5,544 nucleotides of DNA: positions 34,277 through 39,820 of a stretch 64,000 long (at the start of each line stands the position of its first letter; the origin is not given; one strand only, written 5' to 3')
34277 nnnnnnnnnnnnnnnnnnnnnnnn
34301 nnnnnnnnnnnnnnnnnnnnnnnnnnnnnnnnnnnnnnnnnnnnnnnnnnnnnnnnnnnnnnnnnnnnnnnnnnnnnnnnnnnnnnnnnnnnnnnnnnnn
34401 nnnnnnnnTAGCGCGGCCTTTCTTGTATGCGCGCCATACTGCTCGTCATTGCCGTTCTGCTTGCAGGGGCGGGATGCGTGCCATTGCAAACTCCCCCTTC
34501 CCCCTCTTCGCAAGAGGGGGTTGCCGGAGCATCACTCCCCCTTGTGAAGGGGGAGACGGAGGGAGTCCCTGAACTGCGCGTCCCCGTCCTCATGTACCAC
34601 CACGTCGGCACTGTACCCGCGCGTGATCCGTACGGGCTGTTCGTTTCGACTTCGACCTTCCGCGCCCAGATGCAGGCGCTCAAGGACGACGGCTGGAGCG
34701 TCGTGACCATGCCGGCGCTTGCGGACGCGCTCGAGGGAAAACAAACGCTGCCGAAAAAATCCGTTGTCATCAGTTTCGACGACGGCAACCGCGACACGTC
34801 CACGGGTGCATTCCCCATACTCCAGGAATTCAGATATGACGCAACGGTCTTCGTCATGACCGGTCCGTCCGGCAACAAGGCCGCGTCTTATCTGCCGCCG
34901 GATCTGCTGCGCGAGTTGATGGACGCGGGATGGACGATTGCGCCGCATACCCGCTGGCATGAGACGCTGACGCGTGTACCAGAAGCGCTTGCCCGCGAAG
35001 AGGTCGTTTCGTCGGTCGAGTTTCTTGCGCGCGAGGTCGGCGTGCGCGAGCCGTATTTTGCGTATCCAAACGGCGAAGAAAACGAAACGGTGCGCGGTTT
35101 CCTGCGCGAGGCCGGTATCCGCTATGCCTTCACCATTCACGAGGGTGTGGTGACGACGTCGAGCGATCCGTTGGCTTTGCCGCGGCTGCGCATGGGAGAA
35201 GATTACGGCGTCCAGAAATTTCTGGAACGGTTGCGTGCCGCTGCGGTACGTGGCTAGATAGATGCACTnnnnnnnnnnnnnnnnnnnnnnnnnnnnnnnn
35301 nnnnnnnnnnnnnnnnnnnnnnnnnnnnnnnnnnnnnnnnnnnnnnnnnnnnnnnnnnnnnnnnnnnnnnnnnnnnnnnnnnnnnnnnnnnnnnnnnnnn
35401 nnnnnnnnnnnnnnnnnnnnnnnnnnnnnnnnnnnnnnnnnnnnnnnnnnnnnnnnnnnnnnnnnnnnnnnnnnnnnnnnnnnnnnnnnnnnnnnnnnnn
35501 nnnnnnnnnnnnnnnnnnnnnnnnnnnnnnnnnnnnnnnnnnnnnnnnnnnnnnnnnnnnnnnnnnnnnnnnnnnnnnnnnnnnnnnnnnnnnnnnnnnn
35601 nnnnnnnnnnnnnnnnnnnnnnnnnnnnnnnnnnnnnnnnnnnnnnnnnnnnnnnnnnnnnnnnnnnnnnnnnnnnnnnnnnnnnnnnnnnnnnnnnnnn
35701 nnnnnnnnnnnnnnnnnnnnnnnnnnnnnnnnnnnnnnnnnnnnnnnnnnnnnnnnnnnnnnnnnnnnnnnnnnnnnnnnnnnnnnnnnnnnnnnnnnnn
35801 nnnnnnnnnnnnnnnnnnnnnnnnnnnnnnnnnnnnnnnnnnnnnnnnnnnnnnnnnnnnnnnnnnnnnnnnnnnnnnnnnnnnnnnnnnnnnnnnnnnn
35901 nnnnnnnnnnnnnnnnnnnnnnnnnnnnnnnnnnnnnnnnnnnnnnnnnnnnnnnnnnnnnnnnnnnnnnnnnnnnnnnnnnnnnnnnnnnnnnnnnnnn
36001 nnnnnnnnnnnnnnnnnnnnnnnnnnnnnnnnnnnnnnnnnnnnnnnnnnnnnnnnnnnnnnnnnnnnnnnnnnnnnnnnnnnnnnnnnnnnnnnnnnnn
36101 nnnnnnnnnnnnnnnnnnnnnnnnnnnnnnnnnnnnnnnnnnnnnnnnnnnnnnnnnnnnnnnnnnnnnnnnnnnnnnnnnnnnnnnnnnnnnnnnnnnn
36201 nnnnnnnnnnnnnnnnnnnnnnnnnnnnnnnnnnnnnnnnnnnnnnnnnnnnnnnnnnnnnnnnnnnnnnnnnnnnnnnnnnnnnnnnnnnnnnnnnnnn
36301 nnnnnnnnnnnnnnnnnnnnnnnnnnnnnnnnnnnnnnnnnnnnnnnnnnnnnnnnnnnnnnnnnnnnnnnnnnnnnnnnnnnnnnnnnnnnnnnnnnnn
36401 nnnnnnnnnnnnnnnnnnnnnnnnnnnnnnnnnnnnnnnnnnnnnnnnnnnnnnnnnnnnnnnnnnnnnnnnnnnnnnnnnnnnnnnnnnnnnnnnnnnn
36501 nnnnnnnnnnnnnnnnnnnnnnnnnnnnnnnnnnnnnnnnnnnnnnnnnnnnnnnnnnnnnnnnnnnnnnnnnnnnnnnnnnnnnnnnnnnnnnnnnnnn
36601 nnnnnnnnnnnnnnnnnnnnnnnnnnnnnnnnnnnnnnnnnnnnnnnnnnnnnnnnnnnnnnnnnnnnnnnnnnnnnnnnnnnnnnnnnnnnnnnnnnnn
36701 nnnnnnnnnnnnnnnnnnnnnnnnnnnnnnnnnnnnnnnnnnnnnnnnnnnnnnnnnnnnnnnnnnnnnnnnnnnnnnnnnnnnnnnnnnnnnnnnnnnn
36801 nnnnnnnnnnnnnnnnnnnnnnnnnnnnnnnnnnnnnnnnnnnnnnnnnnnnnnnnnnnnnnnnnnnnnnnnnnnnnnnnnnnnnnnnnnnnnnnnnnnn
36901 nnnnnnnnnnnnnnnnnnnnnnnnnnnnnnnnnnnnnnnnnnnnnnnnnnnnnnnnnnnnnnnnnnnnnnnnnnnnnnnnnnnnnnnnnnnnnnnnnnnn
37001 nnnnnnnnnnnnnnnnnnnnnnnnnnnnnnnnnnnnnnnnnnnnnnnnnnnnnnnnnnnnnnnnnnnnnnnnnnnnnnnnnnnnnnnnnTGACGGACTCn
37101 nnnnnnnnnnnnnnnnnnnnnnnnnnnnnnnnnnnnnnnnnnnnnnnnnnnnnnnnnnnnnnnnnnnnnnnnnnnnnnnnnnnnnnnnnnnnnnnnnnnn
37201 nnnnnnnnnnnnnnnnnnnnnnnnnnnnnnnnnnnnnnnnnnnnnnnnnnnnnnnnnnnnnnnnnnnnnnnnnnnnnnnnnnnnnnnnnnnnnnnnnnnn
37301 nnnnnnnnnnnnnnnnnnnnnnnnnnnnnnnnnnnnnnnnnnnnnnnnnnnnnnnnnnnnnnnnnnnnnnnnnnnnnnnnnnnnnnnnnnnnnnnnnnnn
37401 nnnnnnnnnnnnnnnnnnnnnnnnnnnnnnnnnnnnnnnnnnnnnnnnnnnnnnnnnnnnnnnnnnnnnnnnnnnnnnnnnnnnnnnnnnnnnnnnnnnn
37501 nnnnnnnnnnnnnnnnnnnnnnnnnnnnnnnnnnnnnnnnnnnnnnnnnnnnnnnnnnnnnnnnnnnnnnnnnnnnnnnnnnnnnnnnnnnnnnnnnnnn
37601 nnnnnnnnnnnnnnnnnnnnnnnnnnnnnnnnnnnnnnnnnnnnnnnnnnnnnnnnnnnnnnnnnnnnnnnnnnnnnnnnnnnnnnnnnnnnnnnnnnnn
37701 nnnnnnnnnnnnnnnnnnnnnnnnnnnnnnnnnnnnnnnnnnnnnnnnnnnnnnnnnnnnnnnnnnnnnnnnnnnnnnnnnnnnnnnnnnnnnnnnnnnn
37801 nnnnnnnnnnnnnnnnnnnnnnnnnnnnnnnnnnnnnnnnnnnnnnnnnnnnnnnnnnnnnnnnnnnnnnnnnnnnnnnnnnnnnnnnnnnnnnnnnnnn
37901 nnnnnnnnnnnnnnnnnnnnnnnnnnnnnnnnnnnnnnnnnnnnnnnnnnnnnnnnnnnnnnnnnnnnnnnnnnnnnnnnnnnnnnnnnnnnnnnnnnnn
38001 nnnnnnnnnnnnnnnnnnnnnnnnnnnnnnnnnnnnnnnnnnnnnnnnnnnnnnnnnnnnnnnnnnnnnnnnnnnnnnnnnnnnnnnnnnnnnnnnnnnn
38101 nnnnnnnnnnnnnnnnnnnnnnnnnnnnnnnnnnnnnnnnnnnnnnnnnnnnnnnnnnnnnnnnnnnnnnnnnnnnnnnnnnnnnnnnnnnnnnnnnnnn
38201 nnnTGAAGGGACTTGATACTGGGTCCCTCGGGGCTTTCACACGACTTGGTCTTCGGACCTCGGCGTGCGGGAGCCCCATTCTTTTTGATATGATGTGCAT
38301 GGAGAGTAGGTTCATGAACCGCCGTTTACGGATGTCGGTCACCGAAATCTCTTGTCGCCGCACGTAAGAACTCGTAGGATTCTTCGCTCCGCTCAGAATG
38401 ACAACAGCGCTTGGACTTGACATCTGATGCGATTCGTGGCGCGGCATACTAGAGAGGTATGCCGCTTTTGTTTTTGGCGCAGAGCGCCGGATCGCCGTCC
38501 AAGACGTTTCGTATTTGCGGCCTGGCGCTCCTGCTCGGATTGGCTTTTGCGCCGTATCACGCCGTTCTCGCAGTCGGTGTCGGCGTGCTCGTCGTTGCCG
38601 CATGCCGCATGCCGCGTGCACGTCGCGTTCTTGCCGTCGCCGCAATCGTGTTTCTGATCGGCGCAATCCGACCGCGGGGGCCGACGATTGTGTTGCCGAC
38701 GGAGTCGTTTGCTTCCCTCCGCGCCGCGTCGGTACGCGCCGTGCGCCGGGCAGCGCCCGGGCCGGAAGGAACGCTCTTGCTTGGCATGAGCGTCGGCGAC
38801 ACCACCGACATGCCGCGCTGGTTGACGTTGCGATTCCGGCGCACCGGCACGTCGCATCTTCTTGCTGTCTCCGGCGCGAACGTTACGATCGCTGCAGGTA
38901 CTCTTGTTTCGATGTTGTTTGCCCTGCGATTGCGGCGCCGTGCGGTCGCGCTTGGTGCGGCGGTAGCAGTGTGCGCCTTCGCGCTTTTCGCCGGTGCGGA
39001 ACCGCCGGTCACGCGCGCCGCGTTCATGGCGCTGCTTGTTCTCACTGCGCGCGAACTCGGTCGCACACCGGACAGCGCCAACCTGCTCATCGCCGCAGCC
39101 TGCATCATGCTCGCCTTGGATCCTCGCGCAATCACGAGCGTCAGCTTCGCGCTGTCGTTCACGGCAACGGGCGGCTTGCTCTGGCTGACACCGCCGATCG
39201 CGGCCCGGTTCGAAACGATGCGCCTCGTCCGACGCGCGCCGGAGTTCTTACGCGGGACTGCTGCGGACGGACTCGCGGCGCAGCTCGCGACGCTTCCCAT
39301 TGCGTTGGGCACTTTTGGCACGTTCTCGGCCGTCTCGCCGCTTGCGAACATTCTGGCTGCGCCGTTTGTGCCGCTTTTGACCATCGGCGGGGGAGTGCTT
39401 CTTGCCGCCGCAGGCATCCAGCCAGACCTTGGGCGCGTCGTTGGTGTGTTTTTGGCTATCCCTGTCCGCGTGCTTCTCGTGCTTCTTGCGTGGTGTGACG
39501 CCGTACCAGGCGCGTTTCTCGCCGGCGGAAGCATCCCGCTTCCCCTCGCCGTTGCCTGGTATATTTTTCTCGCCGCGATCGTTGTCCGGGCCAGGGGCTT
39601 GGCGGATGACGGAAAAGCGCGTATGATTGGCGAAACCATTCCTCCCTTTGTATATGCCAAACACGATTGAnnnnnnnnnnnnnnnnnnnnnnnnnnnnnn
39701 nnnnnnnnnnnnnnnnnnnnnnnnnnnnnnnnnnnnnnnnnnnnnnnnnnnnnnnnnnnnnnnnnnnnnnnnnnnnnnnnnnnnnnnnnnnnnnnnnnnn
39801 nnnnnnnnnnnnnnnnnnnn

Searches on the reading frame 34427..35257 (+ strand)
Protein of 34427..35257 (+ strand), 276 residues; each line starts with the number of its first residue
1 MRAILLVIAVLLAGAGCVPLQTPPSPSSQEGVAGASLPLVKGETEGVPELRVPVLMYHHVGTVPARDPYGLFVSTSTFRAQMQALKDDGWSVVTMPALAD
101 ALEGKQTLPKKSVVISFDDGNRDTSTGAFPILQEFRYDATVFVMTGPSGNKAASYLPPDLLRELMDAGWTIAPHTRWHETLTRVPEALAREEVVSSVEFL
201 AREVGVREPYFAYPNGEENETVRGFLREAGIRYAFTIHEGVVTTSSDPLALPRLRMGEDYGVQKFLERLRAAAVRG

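Call 80: search_protein_families(library=pfam, proteins=[window:34427-35257:+], max_evalue=0.001)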
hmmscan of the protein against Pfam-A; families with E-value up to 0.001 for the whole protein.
window:34427-35257:+ (276 aa): 1 family
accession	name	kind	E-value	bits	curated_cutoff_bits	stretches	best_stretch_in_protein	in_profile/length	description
PF01522.26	Polysacc_deac_1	-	5.2e-24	85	23.1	1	106-233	2-123/124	Polysaccharide deacetylase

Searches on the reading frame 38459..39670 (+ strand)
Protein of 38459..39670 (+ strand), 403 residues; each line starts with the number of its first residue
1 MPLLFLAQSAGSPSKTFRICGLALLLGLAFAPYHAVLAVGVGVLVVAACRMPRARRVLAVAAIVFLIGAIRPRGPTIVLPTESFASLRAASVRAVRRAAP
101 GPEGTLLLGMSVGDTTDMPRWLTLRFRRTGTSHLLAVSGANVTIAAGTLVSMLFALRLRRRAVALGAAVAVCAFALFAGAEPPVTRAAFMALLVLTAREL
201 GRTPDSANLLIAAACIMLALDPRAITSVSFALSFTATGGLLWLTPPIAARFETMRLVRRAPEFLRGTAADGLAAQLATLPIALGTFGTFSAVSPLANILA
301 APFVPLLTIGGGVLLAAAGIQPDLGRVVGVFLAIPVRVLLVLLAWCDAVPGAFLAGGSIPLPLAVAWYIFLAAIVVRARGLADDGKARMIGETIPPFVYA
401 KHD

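Call 80: search_protein_families(library=pfam, proteins=[window:38459-39670:+], max_evalue=0.001)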
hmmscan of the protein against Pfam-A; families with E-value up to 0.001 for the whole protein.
window:38459-39670:+ (403 aa): 1 family
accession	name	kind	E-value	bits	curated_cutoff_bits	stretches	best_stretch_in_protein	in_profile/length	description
PF03772.21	Competence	-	1.3e-53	182.6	23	1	111-377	2-266/270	Competence protein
